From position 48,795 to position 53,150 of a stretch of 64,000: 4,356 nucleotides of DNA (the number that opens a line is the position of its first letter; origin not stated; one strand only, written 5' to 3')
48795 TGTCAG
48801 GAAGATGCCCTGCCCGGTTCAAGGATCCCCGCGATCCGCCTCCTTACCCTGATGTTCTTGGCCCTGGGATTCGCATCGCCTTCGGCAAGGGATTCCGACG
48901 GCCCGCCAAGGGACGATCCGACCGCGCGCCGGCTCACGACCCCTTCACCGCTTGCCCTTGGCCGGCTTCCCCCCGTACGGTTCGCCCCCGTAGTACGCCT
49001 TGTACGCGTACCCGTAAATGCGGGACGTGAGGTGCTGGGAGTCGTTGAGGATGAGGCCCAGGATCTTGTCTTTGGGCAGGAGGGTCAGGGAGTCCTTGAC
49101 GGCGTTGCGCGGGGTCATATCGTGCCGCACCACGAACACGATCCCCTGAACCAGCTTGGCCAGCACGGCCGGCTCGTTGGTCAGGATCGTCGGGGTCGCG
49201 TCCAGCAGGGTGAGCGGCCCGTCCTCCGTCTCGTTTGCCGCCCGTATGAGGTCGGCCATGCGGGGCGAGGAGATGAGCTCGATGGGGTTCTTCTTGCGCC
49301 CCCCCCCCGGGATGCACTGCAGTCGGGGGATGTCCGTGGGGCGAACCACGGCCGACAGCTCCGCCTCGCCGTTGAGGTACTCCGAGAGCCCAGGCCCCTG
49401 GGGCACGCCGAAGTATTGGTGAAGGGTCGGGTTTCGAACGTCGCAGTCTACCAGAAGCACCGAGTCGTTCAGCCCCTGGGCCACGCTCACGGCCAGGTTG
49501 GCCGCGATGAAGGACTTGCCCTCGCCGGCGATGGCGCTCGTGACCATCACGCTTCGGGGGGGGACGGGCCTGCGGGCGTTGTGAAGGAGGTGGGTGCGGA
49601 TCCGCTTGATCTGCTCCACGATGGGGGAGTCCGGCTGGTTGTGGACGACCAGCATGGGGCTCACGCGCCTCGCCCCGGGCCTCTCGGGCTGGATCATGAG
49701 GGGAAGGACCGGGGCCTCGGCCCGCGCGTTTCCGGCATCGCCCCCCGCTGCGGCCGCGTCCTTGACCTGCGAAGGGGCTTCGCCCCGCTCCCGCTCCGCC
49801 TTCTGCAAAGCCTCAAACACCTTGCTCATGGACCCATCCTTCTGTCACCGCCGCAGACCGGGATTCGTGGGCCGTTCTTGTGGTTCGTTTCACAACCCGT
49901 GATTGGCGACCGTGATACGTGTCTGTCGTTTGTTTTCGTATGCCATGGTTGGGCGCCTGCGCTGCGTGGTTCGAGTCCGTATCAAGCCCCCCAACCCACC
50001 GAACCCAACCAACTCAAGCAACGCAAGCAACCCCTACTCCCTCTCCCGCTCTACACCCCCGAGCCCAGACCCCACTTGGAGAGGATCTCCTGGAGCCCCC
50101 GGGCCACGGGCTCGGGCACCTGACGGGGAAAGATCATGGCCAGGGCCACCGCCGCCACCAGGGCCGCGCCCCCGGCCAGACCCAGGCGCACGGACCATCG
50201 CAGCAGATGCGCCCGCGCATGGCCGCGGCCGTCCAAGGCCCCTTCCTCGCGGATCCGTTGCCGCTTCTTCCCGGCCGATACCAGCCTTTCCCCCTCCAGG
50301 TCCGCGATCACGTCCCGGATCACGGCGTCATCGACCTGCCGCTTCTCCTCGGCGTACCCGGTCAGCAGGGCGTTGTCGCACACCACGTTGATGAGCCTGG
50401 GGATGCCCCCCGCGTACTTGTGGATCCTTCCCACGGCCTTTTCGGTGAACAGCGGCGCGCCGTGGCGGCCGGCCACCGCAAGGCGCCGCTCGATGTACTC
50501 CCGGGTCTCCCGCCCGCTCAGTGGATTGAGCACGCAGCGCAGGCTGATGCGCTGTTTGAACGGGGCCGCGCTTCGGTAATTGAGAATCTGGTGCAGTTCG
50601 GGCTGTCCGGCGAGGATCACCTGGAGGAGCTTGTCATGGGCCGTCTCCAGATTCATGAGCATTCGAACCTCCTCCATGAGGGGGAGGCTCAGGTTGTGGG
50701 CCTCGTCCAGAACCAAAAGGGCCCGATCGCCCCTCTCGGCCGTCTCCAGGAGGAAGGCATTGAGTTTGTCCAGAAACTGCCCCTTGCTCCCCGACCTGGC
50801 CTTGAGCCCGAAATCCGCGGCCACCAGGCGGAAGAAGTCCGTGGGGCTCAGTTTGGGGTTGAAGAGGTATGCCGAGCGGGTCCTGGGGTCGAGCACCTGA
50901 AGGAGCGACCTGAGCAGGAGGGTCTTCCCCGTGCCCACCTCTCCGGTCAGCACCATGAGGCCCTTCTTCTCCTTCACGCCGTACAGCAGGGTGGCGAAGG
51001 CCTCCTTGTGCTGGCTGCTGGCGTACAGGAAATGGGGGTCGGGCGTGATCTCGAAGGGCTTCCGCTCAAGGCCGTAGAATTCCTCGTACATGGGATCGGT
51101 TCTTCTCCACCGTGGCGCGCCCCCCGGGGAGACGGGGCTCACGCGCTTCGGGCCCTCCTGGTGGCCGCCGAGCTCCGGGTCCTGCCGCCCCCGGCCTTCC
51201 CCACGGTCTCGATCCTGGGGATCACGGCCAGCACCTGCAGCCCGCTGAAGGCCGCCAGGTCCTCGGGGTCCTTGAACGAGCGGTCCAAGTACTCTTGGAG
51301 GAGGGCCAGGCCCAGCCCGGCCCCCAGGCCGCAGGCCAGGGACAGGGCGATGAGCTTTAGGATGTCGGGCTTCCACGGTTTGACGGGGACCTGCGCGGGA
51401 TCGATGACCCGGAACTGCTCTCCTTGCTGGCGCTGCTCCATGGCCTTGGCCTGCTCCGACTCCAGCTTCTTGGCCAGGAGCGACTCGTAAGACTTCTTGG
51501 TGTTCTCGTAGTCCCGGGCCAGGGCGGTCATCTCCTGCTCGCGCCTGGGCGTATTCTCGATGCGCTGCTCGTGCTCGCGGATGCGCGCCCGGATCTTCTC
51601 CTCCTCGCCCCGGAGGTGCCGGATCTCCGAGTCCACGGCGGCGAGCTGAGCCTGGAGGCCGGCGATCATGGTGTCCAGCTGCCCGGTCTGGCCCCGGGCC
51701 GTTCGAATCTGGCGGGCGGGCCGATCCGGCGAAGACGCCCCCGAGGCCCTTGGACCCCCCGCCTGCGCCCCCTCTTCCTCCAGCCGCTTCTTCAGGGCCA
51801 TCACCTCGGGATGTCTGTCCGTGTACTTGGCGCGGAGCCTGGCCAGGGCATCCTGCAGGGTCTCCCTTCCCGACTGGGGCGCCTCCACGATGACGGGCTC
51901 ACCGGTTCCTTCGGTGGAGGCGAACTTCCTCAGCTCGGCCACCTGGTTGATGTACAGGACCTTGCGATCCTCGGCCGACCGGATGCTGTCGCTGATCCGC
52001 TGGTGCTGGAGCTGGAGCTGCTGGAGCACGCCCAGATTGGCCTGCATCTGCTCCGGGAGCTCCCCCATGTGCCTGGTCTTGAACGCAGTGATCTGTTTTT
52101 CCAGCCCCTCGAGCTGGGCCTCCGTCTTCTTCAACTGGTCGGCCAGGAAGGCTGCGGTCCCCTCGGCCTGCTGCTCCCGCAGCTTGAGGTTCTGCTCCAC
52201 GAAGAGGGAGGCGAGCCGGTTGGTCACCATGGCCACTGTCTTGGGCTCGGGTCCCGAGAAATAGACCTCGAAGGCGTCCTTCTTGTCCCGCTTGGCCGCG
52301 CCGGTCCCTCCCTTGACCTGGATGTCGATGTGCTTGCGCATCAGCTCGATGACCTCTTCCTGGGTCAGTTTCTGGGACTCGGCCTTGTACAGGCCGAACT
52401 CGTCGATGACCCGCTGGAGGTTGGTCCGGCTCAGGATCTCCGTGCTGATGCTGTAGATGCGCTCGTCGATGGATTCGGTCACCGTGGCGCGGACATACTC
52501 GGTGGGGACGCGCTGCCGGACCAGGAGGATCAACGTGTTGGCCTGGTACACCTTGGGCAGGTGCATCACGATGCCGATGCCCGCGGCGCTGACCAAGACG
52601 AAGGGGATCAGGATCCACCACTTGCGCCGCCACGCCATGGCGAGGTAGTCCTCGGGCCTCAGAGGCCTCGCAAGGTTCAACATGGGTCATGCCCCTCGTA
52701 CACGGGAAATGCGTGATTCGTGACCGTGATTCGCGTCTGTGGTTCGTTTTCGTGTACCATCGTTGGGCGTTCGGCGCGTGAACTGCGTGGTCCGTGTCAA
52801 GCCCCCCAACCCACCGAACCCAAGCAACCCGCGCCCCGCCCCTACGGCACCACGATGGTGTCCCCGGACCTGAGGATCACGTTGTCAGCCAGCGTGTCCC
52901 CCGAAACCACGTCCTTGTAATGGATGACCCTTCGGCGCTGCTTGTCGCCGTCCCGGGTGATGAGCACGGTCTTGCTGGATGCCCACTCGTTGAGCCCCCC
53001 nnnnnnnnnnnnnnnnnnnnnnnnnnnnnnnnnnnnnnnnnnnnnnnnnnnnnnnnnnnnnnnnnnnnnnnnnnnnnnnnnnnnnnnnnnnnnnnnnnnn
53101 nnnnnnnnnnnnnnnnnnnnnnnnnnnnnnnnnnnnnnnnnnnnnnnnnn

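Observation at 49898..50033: Family of ~130-bp intergenic elements, each placed immediately upstream of a minus-strand gene start, two of them inside the PEP-CTERM EPS locus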

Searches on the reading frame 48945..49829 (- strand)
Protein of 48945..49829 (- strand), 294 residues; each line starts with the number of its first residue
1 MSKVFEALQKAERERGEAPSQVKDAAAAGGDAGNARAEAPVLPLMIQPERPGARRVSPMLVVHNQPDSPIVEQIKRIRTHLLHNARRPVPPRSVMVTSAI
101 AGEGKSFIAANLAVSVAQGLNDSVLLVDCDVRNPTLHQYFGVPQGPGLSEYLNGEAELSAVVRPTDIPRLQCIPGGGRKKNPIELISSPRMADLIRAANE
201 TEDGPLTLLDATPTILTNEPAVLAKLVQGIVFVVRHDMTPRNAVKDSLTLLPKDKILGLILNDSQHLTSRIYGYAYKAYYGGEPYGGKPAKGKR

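Call 10: search_protein_families(library=pfam, proteins=[window:48945-49829:-])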
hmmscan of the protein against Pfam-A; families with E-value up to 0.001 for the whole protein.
window:48945-49829:- (294 aa): 2 families
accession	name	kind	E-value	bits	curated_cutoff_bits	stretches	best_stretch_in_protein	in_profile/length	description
PF01656.29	CbiA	-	3.5e-06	27.4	25.4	1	94-197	1-54/125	CobQ/CobB/MinD/ParA nucleotide binding domain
PF10609.15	ParA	-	0.00018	21.5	27.1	1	93-144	5-55/246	NUBPL iron-transfer P-loop NTPase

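Call 13: find_encoding_contigs(protein=window:48945-49829:-, flank=10000, max_places=10)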
Protein window:48945-49829:- (294 aa): 3 contigs read that carry it; 3 places shown.
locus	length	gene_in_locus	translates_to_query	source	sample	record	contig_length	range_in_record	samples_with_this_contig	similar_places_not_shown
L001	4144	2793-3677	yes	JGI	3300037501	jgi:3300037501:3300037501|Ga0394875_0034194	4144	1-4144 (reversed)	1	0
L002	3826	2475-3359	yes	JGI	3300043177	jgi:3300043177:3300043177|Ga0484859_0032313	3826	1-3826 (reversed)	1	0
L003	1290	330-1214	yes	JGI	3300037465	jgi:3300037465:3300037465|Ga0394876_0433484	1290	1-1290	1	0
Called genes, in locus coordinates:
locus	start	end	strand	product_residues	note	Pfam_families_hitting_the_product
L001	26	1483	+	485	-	PF13807:GNVR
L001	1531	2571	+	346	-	PF13191:AAA_16 (weak), PF13401:AAA_22, PF07728:AAA_5 (weak)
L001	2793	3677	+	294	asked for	PF01656:CbiA (weak)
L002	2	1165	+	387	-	?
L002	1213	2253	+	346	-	PF13191:AAA_16 (weak), PF13401:AAA_22, PF07728:AAA_5 (weak)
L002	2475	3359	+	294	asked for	PF01656:CbiA (weak)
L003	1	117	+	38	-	?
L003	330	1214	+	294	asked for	PF01656:CbiA (weak)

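Call 66: search_protein_families(library=ncbifam, proteins=[window:48945-49829:-], max_evalue=0.00001)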
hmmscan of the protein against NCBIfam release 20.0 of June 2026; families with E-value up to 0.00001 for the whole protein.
window:48945-49829:- (294 aa): 7 families
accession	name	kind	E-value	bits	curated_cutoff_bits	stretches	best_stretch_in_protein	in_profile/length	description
TIGR03018.1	pepcterm_TyrKin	hypoth_equivalog_domain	2.8e-53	180.3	230.65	1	60-262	1-207/207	XrtA-associated tyrosine autokinase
TIGR03029.1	EpsG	equivalog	2.6e-30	105.5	313.8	1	54-241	67-250/274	chain length determinant protein tyrosine kinase EpsG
NF008568.0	PRK11519.1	equivalog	1.6e-29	102.7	1068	1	55-279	492-713/720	tyrosine-protein kinase Wzc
TIGR01007.1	eps_fam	subfamily_domain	2.6e-29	102.2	108.05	1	73-274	2-199/204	polysaccharide biosynthesis tyrosine autokinase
TIGR01005.1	eps_transp_fam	subfamily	3.1e-27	95.1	411.7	1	62-267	518-721/754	exopolysaccharide transport protein family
NF007350.0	PRK09841.1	equivalog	5.6e-27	94.2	1248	1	57-279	499-718/726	tyrosine-protein kinase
TIGR01969.1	minD_arch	subfamily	4.7e-07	29.2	201.75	1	93-264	2-170/251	cell division ATPase MinD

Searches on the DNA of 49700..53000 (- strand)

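Call 16: search_rna_families(source=window, start=49700, end=53000, threshold=evalue, max_evalue=10)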
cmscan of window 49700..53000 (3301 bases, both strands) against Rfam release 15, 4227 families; matches with E-value up to 10: 4.
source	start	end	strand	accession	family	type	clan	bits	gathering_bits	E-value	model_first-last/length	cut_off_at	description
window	50667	50762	-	RF03033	NLPC-P60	Cis-reg;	-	24.5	53.7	0.35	1-96/96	no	NLPC-P60 RNA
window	51544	51615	+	RF02466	Ms_AS-8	Gene; sRNA;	-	19.5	48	1.1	1-74/74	no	Actinobacteria sRNA Ms_AS-8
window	50941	51020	+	RF04240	mir-4716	Gene; miRNA;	-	17.7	76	4.8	1-84/84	no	mir-4716 microRNA precursor family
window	50319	50389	-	RF01019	mir-922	Gene; miRNA;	-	16.6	95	9.5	1-81/81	no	mir-922 microRNA precursor family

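Call 74: search_dna_similar(query=window:52700-52845:-, collection=plasmids, mode=distant, max_evalue=0.01, max_rows=10)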
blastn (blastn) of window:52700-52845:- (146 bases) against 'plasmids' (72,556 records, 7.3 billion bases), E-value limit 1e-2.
No match.

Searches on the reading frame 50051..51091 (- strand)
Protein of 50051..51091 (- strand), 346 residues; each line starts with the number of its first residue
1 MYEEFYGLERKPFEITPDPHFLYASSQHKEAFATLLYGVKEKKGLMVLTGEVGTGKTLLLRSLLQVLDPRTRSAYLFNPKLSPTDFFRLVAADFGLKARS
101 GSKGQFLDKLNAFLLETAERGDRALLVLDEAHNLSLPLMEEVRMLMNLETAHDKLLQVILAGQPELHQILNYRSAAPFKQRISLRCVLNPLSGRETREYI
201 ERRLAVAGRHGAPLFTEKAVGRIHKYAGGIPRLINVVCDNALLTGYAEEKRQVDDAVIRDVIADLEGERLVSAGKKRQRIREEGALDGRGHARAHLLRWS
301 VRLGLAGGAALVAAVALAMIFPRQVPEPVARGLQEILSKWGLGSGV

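Call 26: find_homologous_proteins(query=window:50051-51091:-, max_evalue=1e-20)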
Query window:50051-51091:- (346 aa): 4755 proteins with E <= 1e-20 among 8000 candidates; the best 120 are listed.
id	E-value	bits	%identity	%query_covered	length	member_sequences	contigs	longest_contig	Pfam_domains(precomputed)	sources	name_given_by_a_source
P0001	3.1e-223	758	100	100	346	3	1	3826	PF13401.13,PF07728.21,PF13191.13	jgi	jgi:general secretion pathway protein A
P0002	3.3e-117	409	57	98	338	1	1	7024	PF00004.36,PF13401.13,PF09848.16,PF07728.21,PF13191.13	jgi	jgi:general secretion pathway protein A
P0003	8.6e-116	405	69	78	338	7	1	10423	PF13604.13,PF13401.13,PF13191.13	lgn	-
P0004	9.9e-115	401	57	97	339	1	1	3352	PF13604.13,PF13245.13,PF13401.13,PF13191.13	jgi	jgi:general secretion pathway protein A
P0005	1.2e-114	401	58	95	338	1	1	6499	PF00004.36,PF13401.13,PF13191.13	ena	-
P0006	7.9e-113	395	60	86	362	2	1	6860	PF13401.13,PF13191.13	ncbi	-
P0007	2.1e-112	394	59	93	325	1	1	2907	PF13604.13,PF13401.13,PF13191.13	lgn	-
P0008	2.0e-110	387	66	78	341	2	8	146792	PF13604.13,PF13245.13,PF13401.13,PF13191.13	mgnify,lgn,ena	mgnify:CR=1 FL=1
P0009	2.0e-108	381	64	79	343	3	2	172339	PF13401.13,PF13191.13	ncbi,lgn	ncbi:MAG: AAA family ATPase [bacterium]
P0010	2.0e-108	381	62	80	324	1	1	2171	PF13401.13,PF13191.13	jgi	jgi:general secretion pathway protein A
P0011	3.6e-108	380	64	79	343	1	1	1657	PF13604.13,PF13245.13,PF13401.13,PF13191.13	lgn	-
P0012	2.7e-106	374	64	79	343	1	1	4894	PF13604.13,PF13245.13,PF13401.13,PF13191.13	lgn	-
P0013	4.5e-106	373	64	79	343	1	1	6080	PF13604.13,PF13245.13,PF13401.13,PF13191.13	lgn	-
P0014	4.8e-106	373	56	89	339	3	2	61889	PF13401.13,PF07728.21,PF13191.13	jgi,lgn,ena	jgi:general secretion pathway protein A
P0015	7.0e-106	372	62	79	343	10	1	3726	PF13401.13,PF13191.13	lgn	-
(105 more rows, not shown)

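Call 27: find_encoding_contigs(protein=P0009, flank=8000, max_places=2)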
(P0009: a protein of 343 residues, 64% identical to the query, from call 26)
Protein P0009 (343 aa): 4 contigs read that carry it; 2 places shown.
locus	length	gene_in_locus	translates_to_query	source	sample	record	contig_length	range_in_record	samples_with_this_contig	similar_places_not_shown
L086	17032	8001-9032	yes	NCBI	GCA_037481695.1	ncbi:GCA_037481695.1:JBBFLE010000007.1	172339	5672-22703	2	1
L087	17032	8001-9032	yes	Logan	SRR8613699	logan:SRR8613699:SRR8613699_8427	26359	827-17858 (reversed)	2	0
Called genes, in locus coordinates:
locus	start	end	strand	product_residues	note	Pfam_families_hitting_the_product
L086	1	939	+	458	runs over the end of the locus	PF00072:Response_reg, PF00158:Sigma54_activat, PF14532:Sigma54_activ_2, PF07728:AAA_5, PF25601:AAA_lid_14, PF02954:HTH_8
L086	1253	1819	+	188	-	-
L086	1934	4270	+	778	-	-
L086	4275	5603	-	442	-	PF10082:BBP2_2 (faint)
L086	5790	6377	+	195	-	PF02563:Poly_export, PF10531:SLBB, PF22461:SLBB_2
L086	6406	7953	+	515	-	PF13807:GNVR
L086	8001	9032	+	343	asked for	PF13191:AAA_16 (weak), PF13401:AAA_22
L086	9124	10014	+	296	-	-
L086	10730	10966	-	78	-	-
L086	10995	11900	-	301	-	PF10342:Kre9_KNH (faint)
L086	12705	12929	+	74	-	-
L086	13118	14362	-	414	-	PF00041:fn3, PF18911:PKD_4, PF00801:PKD, PF22352:K319L-like_PKD, PF00801:PKD, PF18911:PKD_4, PF22352:K319L-like_PKD, PF00801:PKD, +6 more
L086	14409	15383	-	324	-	PF00041:fn3 (faint), PF10342:Kre9_KNH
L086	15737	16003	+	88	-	-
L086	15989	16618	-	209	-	PF01558:POR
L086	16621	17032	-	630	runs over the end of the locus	PF01855:POR_N, PF02775:TPP_enzyme_C, PF13187:Fer4_9 (weak), PF00037:Fer4, PF12837:Fer4_6 (weak)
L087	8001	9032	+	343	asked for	PF13191:AAA_16 (weak), PF13401:AAA_22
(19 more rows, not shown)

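Call 28: find_encoding_contigs(protein=P0008, flank=8000, max_places=2)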
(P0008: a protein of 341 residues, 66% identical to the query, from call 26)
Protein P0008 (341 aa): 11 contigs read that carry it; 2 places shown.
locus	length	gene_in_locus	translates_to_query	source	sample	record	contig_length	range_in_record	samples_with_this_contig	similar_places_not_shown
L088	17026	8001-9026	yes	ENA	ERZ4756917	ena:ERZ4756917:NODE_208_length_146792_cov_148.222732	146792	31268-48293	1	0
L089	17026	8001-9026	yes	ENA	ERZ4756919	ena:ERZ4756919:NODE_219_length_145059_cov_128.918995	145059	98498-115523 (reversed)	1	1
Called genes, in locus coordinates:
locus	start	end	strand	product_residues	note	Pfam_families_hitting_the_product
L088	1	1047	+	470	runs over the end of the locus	PF00072:Response_reg, PF00158:Sigma54_activat, PF14532:Sigma54_activ_2, PF07728:AAA_5, PF25601:AAA_lid_14, PF02954:HTH_8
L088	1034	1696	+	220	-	-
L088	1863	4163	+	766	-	-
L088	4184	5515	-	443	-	PF10082:BBP2_2 (faint)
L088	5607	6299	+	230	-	PF02563:Poly_export, PF10531:SLBB, PF22461:SLBB_2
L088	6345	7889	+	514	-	PF13807:GNVR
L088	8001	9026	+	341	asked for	PF13191:AAA_16, PF13604:AAA_30 (weak), PF13245:AAA_19 (weak), PF13401:AAA_22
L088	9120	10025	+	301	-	PF10609:ParA (weak)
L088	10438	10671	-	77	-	-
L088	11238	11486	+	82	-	-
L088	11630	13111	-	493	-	PF00801:PKD, PF18911:PKD_4, PF22352:K319L-like_PKD, PF00801:PKD, PF18911:PKD_4, PF18911:PKD_4, PF00801:PKD, PF00801:PKD, +10 more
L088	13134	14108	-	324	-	PF00041:fn3 (faint), PF10342:Kre9_KNH (weak)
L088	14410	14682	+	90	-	-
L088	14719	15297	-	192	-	PF01558:POR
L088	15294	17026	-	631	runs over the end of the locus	PF01855:POR_N, PF02775:TPP_enzyme_C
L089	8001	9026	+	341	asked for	PF13191:AAA_16, PF13604:AAA_30 (weak), PF13245:AAA_19 (weak), PF13401:AAA_22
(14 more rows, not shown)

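Call 29: find_encoding_contigs(protein=P0003, flank=8000, max_places=2)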
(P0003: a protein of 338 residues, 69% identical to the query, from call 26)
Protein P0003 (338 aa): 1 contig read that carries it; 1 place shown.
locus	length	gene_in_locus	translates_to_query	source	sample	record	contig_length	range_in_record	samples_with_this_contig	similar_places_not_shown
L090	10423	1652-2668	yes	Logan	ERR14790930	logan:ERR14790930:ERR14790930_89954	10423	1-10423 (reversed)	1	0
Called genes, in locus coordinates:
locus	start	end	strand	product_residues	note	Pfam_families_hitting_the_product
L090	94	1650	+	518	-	PF02706:Wzz (weak), PF13807:GNVR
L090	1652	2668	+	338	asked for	PF13191:AAA_16 (weak), PF13604:AAA_30 (weak), PF13401:AAA_22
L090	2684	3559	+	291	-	PF01656:CbiA (weak)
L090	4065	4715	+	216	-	PF07589:PEP_exosort_dom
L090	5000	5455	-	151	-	PF05168:HEPN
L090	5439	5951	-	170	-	PF01909:NTP_transf_2, PF18765:Polbeta (weak)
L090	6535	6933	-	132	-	-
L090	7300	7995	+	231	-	PF07589:PEP_exosort_dom (weak)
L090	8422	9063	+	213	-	PF01656:CbiA (faint)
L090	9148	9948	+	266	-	-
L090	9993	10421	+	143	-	?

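Call 30: find_encoding_contigs(protein=P0002, flank=8000, max_places=2)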
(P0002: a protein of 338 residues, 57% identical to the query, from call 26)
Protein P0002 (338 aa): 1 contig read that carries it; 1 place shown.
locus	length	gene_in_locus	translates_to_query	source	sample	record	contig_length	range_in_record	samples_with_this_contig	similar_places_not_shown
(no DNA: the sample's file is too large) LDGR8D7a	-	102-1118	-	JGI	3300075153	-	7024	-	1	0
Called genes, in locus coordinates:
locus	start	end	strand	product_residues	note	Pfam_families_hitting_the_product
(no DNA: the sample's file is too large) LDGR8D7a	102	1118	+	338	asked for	PF13191:AAA_16, PF09848:SLFN-g3_helicase (weak), PF13401:AAA_22, PF00004:AAA (weak), PF07728:AAA_5 (faint)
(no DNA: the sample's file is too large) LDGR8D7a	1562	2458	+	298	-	PF01656:CbiA (weak), PF10609:ParA (faint)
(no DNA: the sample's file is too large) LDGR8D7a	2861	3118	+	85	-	-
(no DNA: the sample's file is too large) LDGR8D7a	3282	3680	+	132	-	PF01850:PIN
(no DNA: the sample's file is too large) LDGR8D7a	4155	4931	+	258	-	-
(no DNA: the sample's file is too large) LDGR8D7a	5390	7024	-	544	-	?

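Call 66: search_protein_families(library=ncbifam, proteins=[window:50051-51091:-], max_evalue=0.00001)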
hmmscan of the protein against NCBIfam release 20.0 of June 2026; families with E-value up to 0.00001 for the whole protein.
window:50051-51091:- (346 aa): 1 family
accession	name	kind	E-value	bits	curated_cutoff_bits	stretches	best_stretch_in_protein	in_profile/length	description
TIGR03015.1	pepcterm_ATPase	hypoth_equivalog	2.7e-90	302.4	324.5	1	1-267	1-268/269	XrtA/PEP-CTERM system-associated ATPase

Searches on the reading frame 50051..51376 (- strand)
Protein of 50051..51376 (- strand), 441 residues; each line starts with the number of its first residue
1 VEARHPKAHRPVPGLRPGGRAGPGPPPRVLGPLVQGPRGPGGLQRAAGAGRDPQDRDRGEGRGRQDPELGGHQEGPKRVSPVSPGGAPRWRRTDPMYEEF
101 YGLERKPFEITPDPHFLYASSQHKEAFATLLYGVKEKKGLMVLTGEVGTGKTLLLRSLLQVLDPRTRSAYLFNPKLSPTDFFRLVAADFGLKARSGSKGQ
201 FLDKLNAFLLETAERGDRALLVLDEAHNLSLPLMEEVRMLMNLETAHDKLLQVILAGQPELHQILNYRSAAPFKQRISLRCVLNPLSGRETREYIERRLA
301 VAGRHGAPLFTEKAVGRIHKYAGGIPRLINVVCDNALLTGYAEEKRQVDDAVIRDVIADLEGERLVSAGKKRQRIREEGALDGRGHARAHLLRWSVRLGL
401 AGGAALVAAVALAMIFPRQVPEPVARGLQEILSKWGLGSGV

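Call 10: search_protein_families(library=pfam, proteins=[window:50051-51376:-])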
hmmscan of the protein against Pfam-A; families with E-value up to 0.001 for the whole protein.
window:50051-51376:- (441 aa): 7 families
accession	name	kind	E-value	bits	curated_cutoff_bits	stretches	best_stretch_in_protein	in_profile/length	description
PF13401.12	AAA_22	-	6.1e-29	101.4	27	1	136-265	3-130/130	AAA domain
PF13191.12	AAA_16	-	4.1e-08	34.3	32.6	1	120-247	5-162/167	AAA ATPase domain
PF07728.20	AAA_5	-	1.6e-05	25.4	22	1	141-247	2-96/139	AAA domain (dynein-related subfamily)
PF13604.12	AAA_30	-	8.7e-05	22.8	27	1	135-259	15-125/191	AAA domain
PF00437.27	T2SSE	-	0.00027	20.1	24.9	1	124-167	128-171/370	Type II/IV secretion system protein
PF05729.18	NACHT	-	0.00066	20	26.7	0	140-299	2-164/167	NACHT domain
PF00004.35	AAA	-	0.00082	20.3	21.2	0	141-231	1-71/131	ATPase family associated with various cellular activities (AAA)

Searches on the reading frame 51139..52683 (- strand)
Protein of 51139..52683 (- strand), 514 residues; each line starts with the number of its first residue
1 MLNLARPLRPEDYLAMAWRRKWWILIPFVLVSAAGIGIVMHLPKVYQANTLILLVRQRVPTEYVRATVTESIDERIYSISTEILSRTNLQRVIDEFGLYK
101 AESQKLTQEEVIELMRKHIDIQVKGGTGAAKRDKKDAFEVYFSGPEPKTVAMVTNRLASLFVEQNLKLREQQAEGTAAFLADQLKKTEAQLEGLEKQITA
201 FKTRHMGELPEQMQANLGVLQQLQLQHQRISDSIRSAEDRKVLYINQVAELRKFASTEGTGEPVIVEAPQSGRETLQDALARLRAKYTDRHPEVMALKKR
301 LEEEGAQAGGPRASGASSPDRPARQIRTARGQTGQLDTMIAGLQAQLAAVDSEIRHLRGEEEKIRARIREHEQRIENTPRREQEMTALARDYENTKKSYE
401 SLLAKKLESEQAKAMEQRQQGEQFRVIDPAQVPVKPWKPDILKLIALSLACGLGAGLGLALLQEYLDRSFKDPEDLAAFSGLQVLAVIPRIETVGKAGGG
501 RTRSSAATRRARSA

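Call 10: search_protein_families(library=pfam, proteins=[window:51139-52683:-])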
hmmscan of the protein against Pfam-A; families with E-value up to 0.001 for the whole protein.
window:51139-52683:- (514 aa): 2 families
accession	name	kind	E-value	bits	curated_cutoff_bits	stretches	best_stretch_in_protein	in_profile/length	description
PF13807.11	GNVR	-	1.5e-10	41.3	27.7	1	382-464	3-81/82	G-rich domain on putative tyrosine kinase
PF02706.20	Wzz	-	2.2e-07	31.5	25.5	1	16-95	11-90/91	Chain length determinant protein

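Call 33: find_encoding_contigs(protein=window:51139-52683:-, flank=3000, max_places=10)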
Protein window:51139-52683:- (514 aa): no gene with exactly this product is on record in the collection.

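Call 66: search_protein_families(library=ncbifam, proteins=[window:51139-52683:-], max_evalue=0.00001)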
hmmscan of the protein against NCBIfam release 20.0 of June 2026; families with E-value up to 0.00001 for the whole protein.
window:51139-52683:- (514 aa): 6 families
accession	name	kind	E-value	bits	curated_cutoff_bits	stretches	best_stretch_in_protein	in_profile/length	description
TIGR03007.1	pepcterm_ChnLen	equivalog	3.3e-87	292.8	278.85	1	11-504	4-476/498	XrtA system polysaccharide chain length determinant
TIGR03017.1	EpsF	equivalog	3.7e-22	78.6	422.75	2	348-488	307-443/444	chain length determinant protein EpsF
TIGR01005.1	eps_transp_fam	subfamily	3.2e-19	68.6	411.7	1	13-507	9-496/754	exopolysaccharide transport protein family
NF008568.0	PRK11519.1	equivalog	5.8e-14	51.2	1068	1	370-492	357-474/720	tyrosine-protein kinase Wzc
NF007350.0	PRK09841.1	equivalog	9.9e-14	50.4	1248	1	369-498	356-480/726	tyrosine-protein kinase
TIGR01006.1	polys_exp_MPA1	subfamily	3.5e-06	26.6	296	0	401-491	134-224/226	CspC family polysaccharide chain length determinant protein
